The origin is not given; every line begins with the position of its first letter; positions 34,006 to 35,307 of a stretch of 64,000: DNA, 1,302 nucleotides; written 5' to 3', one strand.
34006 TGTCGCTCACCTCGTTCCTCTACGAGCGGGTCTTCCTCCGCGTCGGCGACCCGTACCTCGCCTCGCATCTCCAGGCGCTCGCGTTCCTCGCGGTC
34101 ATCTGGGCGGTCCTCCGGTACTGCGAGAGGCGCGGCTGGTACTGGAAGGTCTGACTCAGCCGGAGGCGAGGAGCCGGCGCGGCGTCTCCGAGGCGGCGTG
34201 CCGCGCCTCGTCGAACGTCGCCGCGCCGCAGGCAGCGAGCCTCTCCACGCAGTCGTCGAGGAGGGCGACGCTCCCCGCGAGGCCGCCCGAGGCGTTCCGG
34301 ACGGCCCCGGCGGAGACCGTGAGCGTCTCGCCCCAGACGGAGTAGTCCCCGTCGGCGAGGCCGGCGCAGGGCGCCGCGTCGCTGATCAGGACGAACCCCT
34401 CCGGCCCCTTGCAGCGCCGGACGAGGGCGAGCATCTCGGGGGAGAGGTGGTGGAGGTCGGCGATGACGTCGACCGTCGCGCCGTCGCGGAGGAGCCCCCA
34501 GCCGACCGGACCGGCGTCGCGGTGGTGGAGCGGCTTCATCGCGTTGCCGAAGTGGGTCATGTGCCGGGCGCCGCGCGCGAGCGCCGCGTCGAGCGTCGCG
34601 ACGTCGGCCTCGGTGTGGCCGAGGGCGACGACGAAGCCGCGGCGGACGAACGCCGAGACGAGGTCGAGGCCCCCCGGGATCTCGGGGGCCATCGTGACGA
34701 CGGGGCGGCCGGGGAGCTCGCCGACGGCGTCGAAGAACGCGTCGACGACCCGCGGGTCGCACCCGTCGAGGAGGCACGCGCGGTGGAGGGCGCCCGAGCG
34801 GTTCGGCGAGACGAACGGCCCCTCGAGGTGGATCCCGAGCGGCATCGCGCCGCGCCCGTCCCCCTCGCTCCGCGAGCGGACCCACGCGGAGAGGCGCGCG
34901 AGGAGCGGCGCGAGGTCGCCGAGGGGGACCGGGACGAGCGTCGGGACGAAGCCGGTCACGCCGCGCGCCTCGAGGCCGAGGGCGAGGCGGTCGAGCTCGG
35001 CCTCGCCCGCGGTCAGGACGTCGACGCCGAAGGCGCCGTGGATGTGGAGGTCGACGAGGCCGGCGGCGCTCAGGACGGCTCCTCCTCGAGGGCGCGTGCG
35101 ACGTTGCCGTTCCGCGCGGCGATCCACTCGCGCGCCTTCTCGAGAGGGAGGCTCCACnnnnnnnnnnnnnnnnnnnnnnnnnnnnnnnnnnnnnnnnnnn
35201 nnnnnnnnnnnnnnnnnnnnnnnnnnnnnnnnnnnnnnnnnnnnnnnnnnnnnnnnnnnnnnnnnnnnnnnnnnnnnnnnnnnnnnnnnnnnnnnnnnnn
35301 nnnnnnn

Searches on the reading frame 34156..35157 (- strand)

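Call 27: search_protein_families(library=pfam, proteins=[window:34156-35157:-], max_evalue=0.001)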
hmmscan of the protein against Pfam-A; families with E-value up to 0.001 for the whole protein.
window:34156-35157:- (333 aa): 1 family
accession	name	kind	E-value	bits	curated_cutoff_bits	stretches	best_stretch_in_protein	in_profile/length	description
PF01979.26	Amidohydro_1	-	0.00024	20.9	25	0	32-247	4-210/345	Amidohydrolase family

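Call 32: search_protein_families(library=ncbifam, proteins=[window:34156-35157:-], max_evalue=0.00001)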
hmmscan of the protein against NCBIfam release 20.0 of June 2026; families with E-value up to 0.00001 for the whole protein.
window:34156-35157:- (333 aa): 2 families
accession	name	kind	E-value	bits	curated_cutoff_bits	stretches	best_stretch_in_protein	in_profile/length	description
TIGR00221.1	nagA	equivalog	3.1e-55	187.6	225.65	1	16-330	41-346/380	N-acetylglucosamine-6-phosphate deacetylase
NF008371.0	PRK11170.1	equivalog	2.9e-26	92.2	483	1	26-323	48-336/382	N-acetylglucosamine-6-phosphate deacetylase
